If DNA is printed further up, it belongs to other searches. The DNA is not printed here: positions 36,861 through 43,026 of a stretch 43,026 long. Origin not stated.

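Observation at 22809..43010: Single 20,202-nt ORF encoding a 6,733-aa envelope protein of no assignable function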

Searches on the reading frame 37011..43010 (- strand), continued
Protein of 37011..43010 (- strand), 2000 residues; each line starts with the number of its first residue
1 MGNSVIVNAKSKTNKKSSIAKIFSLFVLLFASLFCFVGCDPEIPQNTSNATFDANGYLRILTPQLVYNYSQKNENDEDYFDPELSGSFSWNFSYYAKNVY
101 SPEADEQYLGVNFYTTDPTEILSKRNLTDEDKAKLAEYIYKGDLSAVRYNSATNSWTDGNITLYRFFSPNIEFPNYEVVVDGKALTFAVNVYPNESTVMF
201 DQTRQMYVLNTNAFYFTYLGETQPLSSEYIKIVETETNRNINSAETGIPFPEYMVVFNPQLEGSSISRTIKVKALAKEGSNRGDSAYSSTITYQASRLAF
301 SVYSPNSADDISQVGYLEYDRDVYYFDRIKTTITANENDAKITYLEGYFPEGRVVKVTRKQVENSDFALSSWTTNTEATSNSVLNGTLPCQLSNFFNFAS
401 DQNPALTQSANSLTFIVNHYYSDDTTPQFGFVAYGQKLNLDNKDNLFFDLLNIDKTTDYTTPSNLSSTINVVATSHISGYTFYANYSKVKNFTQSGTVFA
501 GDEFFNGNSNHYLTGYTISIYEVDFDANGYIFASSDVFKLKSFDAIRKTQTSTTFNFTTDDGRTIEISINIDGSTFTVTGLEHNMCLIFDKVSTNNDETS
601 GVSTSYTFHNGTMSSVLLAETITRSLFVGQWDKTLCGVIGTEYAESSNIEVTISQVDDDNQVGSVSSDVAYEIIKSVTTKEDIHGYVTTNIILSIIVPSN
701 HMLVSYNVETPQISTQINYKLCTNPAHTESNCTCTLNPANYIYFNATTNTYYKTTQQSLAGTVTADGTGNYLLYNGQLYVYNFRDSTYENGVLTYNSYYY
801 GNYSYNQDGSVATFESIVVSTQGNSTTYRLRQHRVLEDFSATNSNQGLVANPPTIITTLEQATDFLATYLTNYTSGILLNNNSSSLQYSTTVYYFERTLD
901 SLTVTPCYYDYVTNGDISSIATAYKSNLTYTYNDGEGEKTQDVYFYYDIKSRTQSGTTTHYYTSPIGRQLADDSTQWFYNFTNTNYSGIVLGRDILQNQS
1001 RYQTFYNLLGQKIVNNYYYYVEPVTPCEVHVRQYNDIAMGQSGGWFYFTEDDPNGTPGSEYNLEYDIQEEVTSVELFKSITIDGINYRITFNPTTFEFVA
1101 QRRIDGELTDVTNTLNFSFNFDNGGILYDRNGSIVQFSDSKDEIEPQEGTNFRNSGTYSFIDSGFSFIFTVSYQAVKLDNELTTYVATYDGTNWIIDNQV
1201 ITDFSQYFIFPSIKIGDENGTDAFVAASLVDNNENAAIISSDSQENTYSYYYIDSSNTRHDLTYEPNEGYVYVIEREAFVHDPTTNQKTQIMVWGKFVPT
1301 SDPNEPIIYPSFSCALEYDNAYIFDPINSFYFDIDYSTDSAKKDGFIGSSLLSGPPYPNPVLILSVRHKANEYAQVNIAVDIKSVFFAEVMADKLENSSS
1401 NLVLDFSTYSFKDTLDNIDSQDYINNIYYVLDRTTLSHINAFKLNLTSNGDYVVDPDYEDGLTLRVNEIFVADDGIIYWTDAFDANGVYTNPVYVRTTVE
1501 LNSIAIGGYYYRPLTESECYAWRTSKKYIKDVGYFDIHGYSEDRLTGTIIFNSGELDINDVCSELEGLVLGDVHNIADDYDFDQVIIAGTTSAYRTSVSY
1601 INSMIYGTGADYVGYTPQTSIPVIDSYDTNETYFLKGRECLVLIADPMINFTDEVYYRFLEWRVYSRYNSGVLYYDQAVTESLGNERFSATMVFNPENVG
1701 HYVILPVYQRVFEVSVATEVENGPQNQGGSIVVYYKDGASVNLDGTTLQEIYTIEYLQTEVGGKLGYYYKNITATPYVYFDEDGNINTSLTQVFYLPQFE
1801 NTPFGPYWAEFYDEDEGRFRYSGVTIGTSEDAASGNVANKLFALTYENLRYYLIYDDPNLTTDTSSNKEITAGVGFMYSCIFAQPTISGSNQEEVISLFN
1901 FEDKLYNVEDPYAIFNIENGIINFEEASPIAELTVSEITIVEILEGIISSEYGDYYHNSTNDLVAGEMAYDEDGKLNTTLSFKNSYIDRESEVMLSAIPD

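Call 59: search_dna_similar(query=L002:1497-2702:-, collection=phages, mode=protein, max_rows=25)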
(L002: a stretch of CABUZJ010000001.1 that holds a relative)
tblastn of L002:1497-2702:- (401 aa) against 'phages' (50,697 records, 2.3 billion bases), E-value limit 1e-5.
Records with a match: 13; places in all: 13; records where one place covers at least 80% of the query: 13.
Best place of each record, by identity: <60% 13.
By first word of the organism name: Arthrobacter 8; Microbacterium 2; Caudoviricetes 2; Cellulosimicrobium 1.
By host as written in the record: Arthrobacter sp. ATCC 21022 8; Microbacterium paraoxydans NRRL B-14843 2; - 2; Cellulosimicrobium sp. 1.
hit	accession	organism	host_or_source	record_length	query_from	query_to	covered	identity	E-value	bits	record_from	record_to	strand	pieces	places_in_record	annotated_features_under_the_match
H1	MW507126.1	Microbacterium phage Shocker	Microbacterium paraoxydans NRRL B-14843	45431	3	398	99%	27.4%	1e-28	124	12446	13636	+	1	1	23: major capsid protein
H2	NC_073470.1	Microbacterium phage Shocker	Microbacterium paraoxydans NRRL B-14843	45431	3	398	99%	27.4%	1e-28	124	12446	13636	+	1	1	23: major capsid protein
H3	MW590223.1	Cellulosimicrobium phage DS1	Cellulosimicrobium sp.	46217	3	400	99%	26.4%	1e-24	112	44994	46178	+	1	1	hypothetical protein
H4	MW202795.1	Caudoviricetes sp.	Manatee Spring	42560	3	400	99%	25.7%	2e-23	108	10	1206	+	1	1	major capsid protein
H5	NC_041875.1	Arthrobacter phage Jasmine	Arthrobacter sp. ATCC 21022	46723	3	400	99%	25.2%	2e-22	105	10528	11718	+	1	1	17: major head protein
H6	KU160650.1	Arthrobacter phage Jasmine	Arthrobacter sp. ATCC 21022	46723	3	400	99%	25.2%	2e-22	105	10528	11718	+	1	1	17: major capsid protein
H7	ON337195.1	Arthrobacter phage Casserole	Arthrobacter sp. ATCC 21022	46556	3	400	99%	25.1%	3e-22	105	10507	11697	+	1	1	15: major capsid protein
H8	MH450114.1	Arthrobacter phage Brad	Arthrobacter sp. ATCC 21022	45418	3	400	99%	25.1%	7e-22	103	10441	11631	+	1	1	15: major capsid protein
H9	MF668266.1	Arthrobacter phage Adat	Arthrobacter sp. ATCC 21022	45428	3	400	99%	25.1%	7e-22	103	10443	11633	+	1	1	major capsid protein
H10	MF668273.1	Arthrobacter phage GurgleFerb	Arthrobacter sp. ATCC 21022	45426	3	400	99%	25.1%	7e-22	103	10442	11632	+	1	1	major capsid protein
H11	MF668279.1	Arthrobacter phage Nellie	Arthrobacter sp. ATCC 21022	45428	3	400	99%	25.1%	7e-22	103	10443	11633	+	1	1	major capsid protein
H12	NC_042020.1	Arthrobacter phage Adat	Arthrobacter sp. ATCC 21022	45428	3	400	99%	25.1%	7e-22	103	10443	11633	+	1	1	major head protein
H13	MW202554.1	Caudoviricetes sp.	Manatee Spring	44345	8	401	98%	23.0%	2e-18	94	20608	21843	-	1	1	hypothetical protein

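Call 60: search_dna_similar(query=window:37611-43010:-, collection=phages, mode=protein, max_rows=20)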
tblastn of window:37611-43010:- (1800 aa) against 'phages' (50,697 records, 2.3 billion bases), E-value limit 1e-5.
No match.

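Call 81: find_related_loci(query=A6, collection=viral_contigs, flank=10000)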
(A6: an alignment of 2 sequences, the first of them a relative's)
Query A6 (683 aa) in viral_contigs; peptide patterns used: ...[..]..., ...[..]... (x = any residue, [..] = any of these).
68 stretches matched a pattern; 3 encode a relative of the query (tblastn E <= 1e-3); 3 distinct loci.
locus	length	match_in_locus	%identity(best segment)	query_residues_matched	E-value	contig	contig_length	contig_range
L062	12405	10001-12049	100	1-683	0e+0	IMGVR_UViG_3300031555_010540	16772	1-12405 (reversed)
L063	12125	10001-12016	57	1-673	0e+0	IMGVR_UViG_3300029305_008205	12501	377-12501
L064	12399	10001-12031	64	1-680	0e+0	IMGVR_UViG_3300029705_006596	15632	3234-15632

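Call 90: search_protein_families(library=pfam, proteins=[L047:15008-16153:-, L047:16163-17296:-, L047:17346-18065:+, L047:18197-19849:+, L057:12806-13411:-, L057:13356-14618:-, L045:18091-19467:+, L045:19658-20254:+, L045:15383-18091:+, L022:16930-17364:+], max_evalue=0.001)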
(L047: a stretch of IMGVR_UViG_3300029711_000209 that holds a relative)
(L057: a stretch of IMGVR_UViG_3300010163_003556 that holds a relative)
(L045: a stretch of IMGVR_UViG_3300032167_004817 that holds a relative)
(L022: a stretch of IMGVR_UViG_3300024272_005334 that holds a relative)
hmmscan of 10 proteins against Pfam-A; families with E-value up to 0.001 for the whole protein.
L047:15008-16153:- (381 aa): 3 families
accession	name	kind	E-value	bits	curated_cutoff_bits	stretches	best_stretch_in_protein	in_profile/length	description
PF02826.25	2-Hacid_dh_C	-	1.2e-42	145.7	25.1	1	92-271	2-178/178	D-isomer specific 2-hydroxyacid dehydrogenase, NAD binding domain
PF00389.36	2-Hacid_dh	-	3e-15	56.5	24.6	1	23-303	32-134/134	D-isomer specific 2-hydroxyacid dehydrogenase, catalytic domain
PF03446.21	NAD_binding_2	-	8.8e-07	29.5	21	1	139-245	2-111/161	NAD binding domain of 6-phosphogluconate dehydrogenase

L047:16163-17296:- (377 aa): 1 family
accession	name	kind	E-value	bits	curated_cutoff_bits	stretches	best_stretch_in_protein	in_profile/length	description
PF00266.25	Aminotran_5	-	1.1e-41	143.6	21.5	1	24-365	1-371/371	Aminotransferase class-V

L047:17346-18065:+ (239 aa): 2 families
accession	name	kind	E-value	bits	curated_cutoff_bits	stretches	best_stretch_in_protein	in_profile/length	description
PF00483.29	NTP_transferase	-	1.1e-47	163.1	21.2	1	5-224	2-240/245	Nucleotidyl transferase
PF12804.13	NTP_transf_3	-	3.3e-07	31.1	27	1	5-109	1-96/160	MobA-like NTP transferase domain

L047:18197-19849:+ (550 aa): 5 families
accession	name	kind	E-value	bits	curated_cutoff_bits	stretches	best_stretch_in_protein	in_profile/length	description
PF22505.1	RNase_J_b_CASP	-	5.7e-47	159.1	27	1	221-346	1-126/126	Ribonuclease J, beta-CASP domain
PF17770.6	RNase_J_C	-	1e-20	75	23.8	1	452-549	1-101/102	Ribonuclease J C-terminal domain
PF07521.17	RMMBL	-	3.7e-11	43.3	21.6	1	361-409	11-58/63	Zn-dependent metallo-hydrolase RNA specificity domain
PF00753.33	Lactamase_B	-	2.9e-09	37.6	22.7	1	17-94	5-75/196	Metallo-beta-lactamase superfamily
PF12706.13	Lactamase_B_2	-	1.3e-08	35.2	27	1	58-167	26-141/200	Beta-lactamase superfamily domain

L057:12806-13411:- (201 aa): 0 families

L057:13356-14618:- (420 aa): 0 families

L045:18091-19467:+ (458 aa): 1 family
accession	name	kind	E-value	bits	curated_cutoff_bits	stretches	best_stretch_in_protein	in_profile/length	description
PF10117.15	McrBC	-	1.7e-59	201.8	23.9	1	64-401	1-318/318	McrBC 5-methylcytosine restriction system component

L045:19658-20254:+ (198 aa): 2 families
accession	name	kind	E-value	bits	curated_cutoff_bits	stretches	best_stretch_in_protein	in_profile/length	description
PF00717.28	Peptidase_S24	-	1.2e-29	102.9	23.3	1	80-191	1-115/116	Peptidase S24-like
PF01726.22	LexA_DNA_bind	-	3e-05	24.2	23.7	1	11-61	10-60/65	LexA DNA binding domain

L045:15383-18091:+ (902 aa): 4 families
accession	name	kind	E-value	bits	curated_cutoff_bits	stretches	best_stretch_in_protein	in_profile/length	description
PF07728.20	AAA_5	-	5.4e-17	62.5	22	1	660-801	13-139/139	AAA domain (dynein-related subfamily)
PF00004.35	AAA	-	8.2e-06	26.7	21.2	0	712-805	51-127/131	ATPase family associated with various cellular activities (AAA)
PF13245.12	AAA_19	-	0.00014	22.5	25.1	1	622-750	14-115/134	AAA domain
PF13401.12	AAA_22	-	0.00048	20.9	27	0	623-765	9-120/130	AAA domain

L022:16930-17364:+ (144 aa): 1 family
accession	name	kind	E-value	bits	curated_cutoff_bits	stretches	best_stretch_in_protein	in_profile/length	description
PF04531.18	Phage_holin_1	-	0.00045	21.1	22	1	3-61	3-65/82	Bacteriophage holin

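Call 104: search_protein_families(library=pfam, proteins=[L006:9983-13282:+, L006:13283-16582:+, L006:16583-19882:+, L006:19883-23182:+, L006:23183-25828:+, L003:298-3597:+, L003:3598-6897:+, L003:6898-10197:+, L003:10198-13497:+], max_evalue=0.01)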
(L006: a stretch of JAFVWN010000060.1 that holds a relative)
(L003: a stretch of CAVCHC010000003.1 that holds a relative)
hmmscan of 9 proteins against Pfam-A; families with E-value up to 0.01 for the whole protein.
L006:9983-13282:+ (1100 aa): 1 family
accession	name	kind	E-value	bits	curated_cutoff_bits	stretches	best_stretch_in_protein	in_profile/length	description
PF00684.25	DnaJ_CXXCXGXG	-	0.0042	17.8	32.7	1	484-507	1-26/65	DnaJ central domain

L006:13283-16582:+ (1100 aa): 0 families

L006:16583-19882:+ (1100 aa): 0 families

L006:19883-23182:+ (1100 aa): 0 families

L006:23183-25828:+ (882 aa): 1 family
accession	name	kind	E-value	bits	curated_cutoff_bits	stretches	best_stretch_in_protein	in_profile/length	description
PF16461.11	Phage_TTP_12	-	0.006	16.9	26.1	0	687-764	49-129/135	Lambda phage tail tube protein, TTP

L003:298-3597:+ (1100 aa): 0 families

L003:3598-6897:+ (1100 aa): 1 family
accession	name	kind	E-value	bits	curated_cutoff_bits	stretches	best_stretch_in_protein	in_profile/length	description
PF18998.6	Flg_new_2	-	6.3e-05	23.3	23.6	1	921-953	15-47/73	Divergent InlB B-repeat domain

L003:6898-10197:+ (1100 aa): 0 families

L003:10198-13497:+ (1100 aa): 0 families
